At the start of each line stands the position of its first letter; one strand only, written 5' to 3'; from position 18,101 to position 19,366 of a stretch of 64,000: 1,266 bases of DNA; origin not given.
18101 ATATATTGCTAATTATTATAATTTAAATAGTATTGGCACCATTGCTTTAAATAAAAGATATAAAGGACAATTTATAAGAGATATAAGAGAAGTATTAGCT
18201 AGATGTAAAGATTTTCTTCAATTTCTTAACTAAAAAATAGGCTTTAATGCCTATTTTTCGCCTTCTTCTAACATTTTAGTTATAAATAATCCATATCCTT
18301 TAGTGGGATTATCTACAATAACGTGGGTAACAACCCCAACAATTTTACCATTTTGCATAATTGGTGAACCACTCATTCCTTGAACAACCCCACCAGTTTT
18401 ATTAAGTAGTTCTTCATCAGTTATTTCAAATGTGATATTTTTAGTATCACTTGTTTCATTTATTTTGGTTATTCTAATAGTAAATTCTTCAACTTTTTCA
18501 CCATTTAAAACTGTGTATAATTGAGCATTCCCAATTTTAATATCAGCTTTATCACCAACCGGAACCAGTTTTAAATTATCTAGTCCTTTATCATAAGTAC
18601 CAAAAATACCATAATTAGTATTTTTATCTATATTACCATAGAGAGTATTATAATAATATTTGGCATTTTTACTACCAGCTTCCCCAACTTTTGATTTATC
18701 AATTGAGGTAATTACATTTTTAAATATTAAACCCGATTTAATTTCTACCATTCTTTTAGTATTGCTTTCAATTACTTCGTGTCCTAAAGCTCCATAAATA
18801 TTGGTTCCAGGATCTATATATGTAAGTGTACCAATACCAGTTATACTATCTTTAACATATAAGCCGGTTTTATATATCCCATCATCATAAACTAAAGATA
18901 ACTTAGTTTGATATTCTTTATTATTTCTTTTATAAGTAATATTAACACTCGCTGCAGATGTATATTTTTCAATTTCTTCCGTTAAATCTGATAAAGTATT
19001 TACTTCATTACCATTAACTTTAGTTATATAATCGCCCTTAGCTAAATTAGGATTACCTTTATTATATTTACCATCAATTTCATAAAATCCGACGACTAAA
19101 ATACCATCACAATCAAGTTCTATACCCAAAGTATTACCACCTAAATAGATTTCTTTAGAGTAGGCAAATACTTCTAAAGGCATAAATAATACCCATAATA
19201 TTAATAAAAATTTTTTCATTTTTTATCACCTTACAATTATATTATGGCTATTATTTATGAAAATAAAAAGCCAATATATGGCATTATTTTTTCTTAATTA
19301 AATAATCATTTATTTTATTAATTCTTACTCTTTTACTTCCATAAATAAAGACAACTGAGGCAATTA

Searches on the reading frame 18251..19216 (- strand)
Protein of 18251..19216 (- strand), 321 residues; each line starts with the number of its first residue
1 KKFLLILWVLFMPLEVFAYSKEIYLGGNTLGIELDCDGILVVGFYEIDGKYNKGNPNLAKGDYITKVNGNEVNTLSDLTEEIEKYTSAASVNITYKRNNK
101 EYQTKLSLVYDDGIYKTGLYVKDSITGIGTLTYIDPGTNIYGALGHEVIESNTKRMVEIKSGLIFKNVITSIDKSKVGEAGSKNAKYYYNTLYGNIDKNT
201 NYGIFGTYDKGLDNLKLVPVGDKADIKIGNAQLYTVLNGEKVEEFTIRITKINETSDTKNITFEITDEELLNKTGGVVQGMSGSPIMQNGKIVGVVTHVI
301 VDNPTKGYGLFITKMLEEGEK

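Call 38: search_protein_families(library=pfam, proteins=[window:18251-19216:-], max_evalue=0.00001)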
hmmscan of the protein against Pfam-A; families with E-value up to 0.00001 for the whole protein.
window:18251-19216:- (321 aa): 2 families
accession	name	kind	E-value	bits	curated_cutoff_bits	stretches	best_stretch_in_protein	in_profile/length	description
PF05580.18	Peptidase_S55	-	4.2e-70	236.5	25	1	114-316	2-210/210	SpoIVB peptidase S55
PF13180.12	PDZ_2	-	7.4e-10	39.4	27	1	55-107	23-79/80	PDZ domain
